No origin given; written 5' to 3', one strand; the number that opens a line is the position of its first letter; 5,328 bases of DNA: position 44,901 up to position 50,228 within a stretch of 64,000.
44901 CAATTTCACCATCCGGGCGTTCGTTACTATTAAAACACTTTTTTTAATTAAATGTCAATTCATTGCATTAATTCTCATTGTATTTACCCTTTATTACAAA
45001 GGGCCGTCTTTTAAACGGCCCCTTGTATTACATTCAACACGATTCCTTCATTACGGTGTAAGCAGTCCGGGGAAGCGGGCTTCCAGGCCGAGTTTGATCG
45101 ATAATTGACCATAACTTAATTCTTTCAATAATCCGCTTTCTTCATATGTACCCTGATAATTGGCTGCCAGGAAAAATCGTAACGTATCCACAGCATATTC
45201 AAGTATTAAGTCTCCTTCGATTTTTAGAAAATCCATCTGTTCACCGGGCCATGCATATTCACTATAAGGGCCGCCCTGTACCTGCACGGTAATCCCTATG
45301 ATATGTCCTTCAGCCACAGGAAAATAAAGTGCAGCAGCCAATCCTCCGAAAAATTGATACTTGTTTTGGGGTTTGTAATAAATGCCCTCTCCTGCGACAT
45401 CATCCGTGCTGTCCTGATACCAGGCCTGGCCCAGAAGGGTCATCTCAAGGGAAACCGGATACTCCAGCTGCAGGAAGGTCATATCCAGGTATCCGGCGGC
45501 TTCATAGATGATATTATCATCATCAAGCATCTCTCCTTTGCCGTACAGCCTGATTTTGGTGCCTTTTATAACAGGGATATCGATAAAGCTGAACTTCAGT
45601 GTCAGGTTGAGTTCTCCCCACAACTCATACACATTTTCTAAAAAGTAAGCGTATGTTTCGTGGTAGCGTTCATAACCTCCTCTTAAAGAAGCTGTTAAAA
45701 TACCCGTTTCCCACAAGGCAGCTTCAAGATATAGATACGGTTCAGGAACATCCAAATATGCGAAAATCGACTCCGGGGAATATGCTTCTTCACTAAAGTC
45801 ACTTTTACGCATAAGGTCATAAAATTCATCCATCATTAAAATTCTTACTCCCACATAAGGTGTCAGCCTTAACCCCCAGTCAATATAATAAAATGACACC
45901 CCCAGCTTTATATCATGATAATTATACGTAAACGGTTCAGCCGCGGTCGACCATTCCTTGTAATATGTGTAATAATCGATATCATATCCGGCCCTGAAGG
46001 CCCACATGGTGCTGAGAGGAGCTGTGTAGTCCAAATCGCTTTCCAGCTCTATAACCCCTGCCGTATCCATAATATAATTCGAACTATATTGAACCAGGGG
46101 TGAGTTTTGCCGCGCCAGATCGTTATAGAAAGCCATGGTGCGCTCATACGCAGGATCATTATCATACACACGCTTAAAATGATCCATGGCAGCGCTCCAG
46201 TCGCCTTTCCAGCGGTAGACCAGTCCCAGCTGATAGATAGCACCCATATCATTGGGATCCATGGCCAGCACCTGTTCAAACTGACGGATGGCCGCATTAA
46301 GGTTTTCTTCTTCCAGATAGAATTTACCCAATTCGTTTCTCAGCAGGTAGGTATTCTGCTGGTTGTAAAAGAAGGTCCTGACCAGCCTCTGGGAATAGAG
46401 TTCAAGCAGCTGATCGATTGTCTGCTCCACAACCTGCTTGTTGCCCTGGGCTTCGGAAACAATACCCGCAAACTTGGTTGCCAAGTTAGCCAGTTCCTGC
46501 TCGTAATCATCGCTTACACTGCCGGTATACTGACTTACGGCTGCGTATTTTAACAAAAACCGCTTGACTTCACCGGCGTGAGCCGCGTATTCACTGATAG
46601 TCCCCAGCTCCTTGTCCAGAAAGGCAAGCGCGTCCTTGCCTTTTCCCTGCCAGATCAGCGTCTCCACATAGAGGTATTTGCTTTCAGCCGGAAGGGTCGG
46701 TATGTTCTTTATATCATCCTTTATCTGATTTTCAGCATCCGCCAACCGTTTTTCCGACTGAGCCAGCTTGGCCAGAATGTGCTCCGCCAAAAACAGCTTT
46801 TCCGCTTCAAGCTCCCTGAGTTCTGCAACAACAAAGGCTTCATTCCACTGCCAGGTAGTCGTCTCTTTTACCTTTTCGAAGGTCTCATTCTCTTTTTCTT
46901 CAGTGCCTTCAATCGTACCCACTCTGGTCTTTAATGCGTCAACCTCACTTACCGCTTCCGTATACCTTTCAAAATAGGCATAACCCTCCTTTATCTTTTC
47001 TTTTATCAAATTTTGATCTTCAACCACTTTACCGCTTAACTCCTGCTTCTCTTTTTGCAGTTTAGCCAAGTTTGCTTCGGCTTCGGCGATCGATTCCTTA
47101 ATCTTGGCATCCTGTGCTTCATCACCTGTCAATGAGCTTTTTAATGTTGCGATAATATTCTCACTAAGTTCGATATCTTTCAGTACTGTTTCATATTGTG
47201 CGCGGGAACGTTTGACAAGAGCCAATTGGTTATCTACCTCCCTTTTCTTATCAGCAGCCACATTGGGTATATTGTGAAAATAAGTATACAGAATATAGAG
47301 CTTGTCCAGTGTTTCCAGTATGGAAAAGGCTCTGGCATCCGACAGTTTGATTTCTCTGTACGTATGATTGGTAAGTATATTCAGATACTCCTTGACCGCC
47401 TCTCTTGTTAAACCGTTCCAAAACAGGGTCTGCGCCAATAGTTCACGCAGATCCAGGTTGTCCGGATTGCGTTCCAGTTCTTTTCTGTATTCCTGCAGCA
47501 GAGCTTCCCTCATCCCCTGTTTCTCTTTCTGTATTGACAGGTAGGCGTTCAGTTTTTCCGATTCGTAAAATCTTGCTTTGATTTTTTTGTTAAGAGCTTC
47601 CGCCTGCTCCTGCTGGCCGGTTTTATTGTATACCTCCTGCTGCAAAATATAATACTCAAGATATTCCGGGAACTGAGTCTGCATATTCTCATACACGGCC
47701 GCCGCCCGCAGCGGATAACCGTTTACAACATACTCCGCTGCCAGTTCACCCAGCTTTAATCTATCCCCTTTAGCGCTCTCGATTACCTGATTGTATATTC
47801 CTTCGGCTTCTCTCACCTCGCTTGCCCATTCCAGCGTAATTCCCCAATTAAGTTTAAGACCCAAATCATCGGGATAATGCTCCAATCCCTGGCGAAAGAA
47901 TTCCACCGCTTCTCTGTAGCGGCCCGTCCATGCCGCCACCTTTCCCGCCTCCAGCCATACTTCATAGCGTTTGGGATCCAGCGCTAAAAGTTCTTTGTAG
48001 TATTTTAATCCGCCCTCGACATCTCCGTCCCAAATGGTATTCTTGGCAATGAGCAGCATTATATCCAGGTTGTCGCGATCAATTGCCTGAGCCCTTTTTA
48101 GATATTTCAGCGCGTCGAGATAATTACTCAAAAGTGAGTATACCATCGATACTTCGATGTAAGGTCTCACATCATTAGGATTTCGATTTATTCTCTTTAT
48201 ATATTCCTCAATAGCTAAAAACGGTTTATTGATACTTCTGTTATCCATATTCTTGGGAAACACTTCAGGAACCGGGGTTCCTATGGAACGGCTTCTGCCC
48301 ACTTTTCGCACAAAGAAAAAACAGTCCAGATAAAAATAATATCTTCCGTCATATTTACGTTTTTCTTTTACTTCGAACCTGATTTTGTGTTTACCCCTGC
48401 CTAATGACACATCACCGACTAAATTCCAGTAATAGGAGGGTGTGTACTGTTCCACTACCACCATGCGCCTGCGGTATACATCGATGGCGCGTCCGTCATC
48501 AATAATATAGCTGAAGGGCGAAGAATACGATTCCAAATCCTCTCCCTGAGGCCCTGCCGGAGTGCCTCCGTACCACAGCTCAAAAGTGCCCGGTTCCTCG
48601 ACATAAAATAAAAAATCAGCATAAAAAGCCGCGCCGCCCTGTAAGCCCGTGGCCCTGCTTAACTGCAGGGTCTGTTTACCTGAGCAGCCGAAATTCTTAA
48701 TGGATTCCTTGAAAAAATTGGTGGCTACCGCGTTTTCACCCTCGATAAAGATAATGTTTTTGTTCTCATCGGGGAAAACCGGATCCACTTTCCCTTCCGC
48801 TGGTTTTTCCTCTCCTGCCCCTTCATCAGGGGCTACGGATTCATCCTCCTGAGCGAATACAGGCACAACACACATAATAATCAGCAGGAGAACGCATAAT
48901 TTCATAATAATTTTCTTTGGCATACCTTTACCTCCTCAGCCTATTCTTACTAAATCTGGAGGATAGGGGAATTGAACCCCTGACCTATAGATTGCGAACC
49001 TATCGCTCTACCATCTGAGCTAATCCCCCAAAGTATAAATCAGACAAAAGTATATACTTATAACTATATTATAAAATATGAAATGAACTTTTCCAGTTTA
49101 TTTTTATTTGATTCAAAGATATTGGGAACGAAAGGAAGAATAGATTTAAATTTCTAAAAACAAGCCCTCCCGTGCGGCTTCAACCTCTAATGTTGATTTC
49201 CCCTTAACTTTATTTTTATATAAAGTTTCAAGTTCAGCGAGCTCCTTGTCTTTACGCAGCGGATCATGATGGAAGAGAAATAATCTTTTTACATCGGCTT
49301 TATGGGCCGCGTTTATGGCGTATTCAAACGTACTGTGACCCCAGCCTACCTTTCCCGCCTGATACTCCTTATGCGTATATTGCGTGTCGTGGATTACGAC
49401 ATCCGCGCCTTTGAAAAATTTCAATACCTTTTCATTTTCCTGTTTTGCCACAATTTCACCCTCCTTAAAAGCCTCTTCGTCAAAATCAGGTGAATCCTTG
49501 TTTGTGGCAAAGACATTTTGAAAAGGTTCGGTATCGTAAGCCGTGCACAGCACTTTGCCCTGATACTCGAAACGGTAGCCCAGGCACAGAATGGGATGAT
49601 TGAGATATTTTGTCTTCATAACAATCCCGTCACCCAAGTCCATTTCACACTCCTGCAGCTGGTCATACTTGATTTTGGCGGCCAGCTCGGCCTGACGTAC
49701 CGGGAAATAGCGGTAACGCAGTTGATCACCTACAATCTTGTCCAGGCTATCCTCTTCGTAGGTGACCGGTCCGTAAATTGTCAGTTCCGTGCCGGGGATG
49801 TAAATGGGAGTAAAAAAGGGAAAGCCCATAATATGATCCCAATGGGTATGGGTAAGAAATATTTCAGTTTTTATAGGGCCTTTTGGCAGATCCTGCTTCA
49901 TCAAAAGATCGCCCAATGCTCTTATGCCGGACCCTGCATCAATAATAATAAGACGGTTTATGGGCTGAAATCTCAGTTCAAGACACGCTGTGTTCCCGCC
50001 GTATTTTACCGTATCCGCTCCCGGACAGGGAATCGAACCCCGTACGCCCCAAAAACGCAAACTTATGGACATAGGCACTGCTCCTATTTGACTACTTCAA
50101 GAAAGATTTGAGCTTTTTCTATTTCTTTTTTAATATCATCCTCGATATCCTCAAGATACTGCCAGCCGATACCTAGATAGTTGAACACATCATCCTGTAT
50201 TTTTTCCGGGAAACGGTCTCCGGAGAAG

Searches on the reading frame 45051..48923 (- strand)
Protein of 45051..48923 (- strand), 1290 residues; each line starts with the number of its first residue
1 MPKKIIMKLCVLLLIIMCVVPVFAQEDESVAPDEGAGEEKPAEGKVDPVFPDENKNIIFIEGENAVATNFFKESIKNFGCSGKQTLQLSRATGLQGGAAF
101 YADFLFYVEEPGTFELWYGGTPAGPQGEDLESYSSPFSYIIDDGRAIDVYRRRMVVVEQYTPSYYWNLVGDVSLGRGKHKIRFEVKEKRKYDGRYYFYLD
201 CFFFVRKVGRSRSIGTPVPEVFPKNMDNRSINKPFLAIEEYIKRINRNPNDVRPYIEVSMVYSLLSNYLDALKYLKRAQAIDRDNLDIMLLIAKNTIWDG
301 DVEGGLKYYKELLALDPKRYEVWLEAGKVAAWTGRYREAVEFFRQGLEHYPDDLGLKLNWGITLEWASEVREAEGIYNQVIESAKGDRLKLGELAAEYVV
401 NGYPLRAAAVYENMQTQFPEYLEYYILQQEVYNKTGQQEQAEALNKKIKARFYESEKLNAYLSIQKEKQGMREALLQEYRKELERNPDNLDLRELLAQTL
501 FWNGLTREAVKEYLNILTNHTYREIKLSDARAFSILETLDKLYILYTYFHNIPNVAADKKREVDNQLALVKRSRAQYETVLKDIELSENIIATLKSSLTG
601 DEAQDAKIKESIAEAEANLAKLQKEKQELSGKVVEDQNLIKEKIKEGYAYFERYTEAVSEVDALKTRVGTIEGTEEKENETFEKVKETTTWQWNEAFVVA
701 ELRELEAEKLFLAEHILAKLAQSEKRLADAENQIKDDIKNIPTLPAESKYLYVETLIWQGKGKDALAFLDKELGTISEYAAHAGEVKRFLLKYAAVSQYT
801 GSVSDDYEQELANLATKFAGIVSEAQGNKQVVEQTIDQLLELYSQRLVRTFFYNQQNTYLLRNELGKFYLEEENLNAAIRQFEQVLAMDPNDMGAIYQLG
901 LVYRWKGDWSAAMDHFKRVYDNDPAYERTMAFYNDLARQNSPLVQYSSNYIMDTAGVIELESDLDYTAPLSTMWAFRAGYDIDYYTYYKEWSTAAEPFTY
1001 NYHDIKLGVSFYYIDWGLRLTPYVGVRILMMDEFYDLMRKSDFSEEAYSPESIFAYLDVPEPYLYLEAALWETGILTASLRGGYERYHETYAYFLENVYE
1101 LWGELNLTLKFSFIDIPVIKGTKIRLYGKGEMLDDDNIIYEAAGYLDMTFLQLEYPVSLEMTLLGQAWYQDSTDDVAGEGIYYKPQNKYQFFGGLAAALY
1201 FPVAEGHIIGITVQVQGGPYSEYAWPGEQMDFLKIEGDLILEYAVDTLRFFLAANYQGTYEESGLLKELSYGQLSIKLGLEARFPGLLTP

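Call 48: search_protein_families(library=pfam, proteins=[window:45051-48923:-], max_evalue=0.00001)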
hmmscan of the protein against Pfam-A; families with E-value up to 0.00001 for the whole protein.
window:45051-48923:- (1290 aa): 14 families
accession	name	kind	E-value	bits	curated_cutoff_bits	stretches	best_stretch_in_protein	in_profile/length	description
PF14559.12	TPR_19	-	8.5e-23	80.9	25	1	300-353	5-58/68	Tetratricopeptide repeat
PF13428.12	TPR_14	-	1.3e-18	66.1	23.5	0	321-359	2-40/44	Tetratricopeptide repeat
PF07719.23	TPR_2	-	7e-18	63.7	27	0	321-353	2-34/34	Tetratricopeptide repeat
PF00515.34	TPR_1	-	1.6e-14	53.4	27.8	0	321-353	2-34/34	Tetratricopeptide repeat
PF13371.12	TPR_9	-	1.2e-12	48.1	35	0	867-925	3-61/73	Tetratricopeptide repeat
PF13432.12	TPR_16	-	1.7e-11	44.8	32.7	0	866-926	4-64/65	Tetratricopeptide repeat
PF13181.12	TPR_8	-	7.6e-11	41.7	25.7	0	863-892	5-34/34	Tetratricopeptide repeat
PF23914.1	TPR_CcmH_CycH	-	1e-10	42.1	42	0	313-420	43-153/158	Cytochrome c-type biogenesis protein H TPR domain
PF24575.1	TPR_Slam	-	1.1e-10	42.3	35.2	0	833-914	28-102/104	Surface lipoprotein assembly modifier, N-terminal TPR repeats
PF14561.12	TPR_20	-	5.5e-09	36.7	25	0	476-522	8-54/90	Tetratricopeptide repeat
PF13424.12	TPR_12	-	3e-08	34.2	30.1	0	862-923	6-75/77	Tetratricopeptide repeat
PF13431.12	TPR_17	-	5.2e-08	33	24.4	0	882-908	2-28/34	Tetratricopeptide repeat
PF13174.12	TPR_6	-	7.6e-08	33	26.3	0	895-924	2-31/33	Tetratricopeptide repeat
PF13414.12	TPR_11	-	1.3e-06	28.4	26.8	0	866-903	1-38/42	TPR repeat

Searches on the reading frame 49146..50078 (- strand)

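Call 48: search_protein_families(library=pfam, proteins=[window:49146-50078:-], max_evalue=0.00001)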
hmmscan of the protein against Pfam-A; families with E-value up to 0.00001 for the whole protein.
window:49146-50078:- (310 aa): 1 family
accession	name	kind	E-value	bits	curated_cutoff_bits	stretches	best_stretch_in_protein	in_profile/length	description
PF12706.13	Lactamase_B_2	-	3.3e-13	50.1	27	0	43-187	2-147/200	Beta-lactamase superfamily domain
